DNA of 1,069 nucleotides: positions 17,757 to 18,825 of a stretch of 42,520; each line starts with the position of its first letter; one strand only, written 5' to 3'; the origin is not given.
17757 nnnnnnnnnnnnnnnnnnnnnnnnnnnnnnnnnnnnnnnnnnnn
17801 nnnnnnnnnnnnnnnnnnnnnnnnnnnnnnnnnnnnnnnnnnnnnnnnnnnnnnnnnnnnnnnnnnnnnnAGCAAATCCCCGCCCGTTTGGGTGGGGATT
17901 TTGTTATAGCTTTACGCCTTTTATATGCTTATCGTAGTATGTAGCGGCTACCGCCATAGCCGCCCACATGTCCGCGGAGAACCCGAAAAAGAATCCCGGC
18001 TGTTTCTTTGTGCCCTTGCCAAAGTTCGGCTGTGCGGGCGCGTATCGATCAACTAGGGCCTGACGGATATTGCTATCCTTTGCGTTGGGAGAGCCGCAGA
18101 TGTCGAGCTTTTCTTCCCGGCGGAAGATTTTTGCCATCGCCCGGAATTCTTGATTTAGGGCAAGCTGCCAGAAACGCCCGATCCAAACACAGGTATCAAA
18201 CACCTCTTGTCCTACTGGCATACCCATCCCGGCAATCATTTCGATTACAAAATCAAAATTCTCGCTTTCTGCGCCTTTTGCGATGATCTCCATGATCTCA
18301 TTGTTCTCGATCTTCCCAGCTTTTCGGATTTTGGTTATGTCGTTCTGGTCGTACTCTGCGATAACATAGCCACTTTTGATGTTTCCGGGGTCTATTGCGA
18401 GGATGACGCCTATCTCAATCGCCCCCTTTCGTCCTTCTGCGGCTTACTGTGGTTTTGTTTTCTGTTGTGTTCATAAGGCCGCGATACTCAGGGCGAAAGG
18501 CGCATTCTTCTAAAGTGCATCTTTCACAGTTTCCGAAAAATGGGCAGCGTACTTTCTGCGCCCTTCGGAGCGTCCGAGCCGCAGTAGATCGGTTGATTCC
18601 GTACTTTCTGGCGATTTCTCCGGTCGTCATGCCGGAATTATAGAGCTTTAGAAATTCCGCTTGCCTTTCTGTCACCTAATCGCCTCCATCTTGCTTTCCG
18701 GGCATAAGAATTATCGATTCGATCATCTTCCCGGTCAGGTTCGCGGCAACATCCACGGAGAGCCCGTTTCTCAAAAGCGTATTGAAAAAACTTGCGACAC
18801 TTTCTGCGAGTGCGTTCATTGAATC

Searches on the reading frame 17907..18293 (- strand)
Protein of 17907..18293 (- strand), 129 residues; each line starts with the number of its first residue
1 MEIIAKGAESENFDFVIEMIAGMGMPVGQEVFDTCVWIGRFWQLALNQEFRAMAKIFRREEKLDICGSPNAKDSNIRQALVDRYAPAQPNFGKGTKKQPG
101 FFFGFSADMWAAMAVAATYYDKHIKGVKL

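Call 8: search_protein_families(library=pfam, proteins=[window:17907-18293:-], max_evalue=1)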
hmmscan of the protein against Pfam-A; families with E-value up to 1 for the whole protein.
window:17907-18293:- (129 aa): 1 family
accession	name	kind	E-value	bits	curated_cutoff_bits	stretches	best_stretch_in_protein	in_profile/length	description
PF12269.13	CpG_bind_C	-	0.29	11.3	26.3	1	29-93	81-143/236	CpG binding protein C-terminal domain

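Call 9: search_protein_families(library=phrogs, proteins=[window:17907-18293:-], max_evalue=0.1)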
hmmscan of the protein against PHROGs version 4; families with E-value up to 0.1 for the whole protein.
window:17907-18293:- (129 aa): 1 family
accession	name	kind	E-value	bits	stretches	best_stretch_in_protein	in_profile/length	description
phrog_1770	-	DNA, RNA and nucleotide metabolism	2.2e-10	41.7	1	15-125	54-151/158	Holliday junction resolvase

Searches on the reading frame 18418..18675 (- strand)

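Call 8: search_protein_families(library=pfam, proteins=[window:18418-18675:-], max_evalue=1)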
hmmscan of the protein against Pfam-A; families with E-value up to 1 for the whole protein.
window:18418-18675:- (86 aa): 30 families (the best 25 are shown)
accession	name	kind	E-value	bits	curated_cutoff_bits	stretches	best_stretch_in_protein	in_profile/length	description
PF13384.12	HTH_23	-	2.3e-07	30.9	24.6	1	4-39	6-41/50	Homeodomain-like domain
PF13518.12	HTH_28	-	8e-06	26.3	25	1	6-38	3-35/52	Helix-turn-helix domain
PF08281.18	Sigma70_r4_2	-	4.4e-05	23.5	25.7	1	2-39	12-50/54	Sigma-70, region 4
PF02796.21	HTH_7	-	0.00013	22.5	23.8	1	3-31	9-37/45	Helix-turn-helix domain of resolvase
PF13551.12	HTH_29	-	0.00035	21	28.1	1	7-41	3-38/64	Winged helix-turn helix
PF04967.18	HTH_10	-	0.00047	20.3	23.1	1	16-41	24-49/53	HTH DNA binding domain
PF04545.22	Sigma70_r4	-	0.0018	18.2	24.1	1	2-39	6-44/50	Sigma-70, region 4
PF09339.16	HTH_IclR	-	0.0028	17.8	22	1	9-37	12-40/52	IclR helix-turn-helix domain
PF00196.25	GerE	-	0.003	17.6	23.5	1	2-31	4-33/57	Bacterial regulatory proteins, luxR family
PF13412.12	HTH_24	-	0.0065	16.5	21.9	1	13-39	15-41/48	Winged helix-turn-helix DNA-binding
PF04297.20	UPF0122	-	0.0068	17.1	22.7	1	1-42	18-60/101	Putative helix-turn-helix protein, YlxM / p13 like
PF12840.13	HTH_20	-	0.013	15.9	27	1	12-37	15-40/51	Helix-turn-helix domain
PF05225.22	HTH_psq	-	0.015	15.5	20.4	1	14-38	14-39/45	helix-turn-helix, Psq domain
PF01047.28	MarR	-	0.018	15.4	24.6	1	14-38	16-40/59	MarR family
PF12802.13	MarR_2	-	0.021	15.4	27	1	12-41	15-46/61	MarR family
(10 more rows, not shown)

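Call 9: search_protein_families(library=phrogs, proteins=[window:18418-18675:-], max_evalue=0.1)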
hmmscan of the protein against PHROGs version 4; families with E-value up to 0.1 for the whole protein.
window:18418-18675:- (86 aa): 34 families (the best 25 are shown)
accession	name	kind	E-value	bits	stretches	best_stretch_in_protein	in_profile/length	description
phrog_517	-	DNA, RNA and nucleotide metabolism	3.9e-06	28.8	1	10-39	96-125/128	HTH DNA binding protein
phrog_645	-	DNA, RNA and nucleotide metabolism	1.3e-05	26.4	1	3-41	25-64/196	Rnase E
phrog_3855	-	DNA, RNA and nucleotide metabolism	0.00016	23.1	1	3-41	67-105/115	HTH DNA binding protein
phrog_664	-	DNA, RNA and nucleotide metabolism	0.00053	20.9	1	1-39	85-124/210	DNA binding protein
phrog_20467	-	DNA, RNA and nucleotide metabolism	0.00055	20.8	1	5-39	68-102/112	HNH endonuclease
phrog_3282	-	transcription regulation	0.00076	20.4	1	2-39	49-86/158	sigma factor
phrog_4151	-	DNA, RNA and nucleotide metabolism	0.0011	19.9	1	8-38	13-43/154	DNA binding protein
phrog_9586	-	unknown function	0.0014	19.4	1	1-42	262-303/313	-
phrog_1157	-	integration and excision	0.0019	18.5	1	3-41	5-43/422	transposase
phrog_836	-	transcription regulation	0.0023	19.1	1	4-41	85-122/133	late transcriptional activator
phrog_125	-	DNA, RNA and nucleotide metabolism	0.0033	18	1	6-43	170-207/254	DNA invertase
phrog_4538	-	unknown function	0.0051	16.7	1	6-43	359-396/447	-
phrog_3910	-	transcription regulation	0.0052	16.8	1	4-38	74-108/356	transcriptional regulator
phrog_11138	-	unknown function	0.0055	18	1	4-41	96-133/142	-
phrog_704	-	DNA, RNA and nucleotide metabolism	0.0056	16.8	1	3-41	7-45/390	DNA repair exonuclease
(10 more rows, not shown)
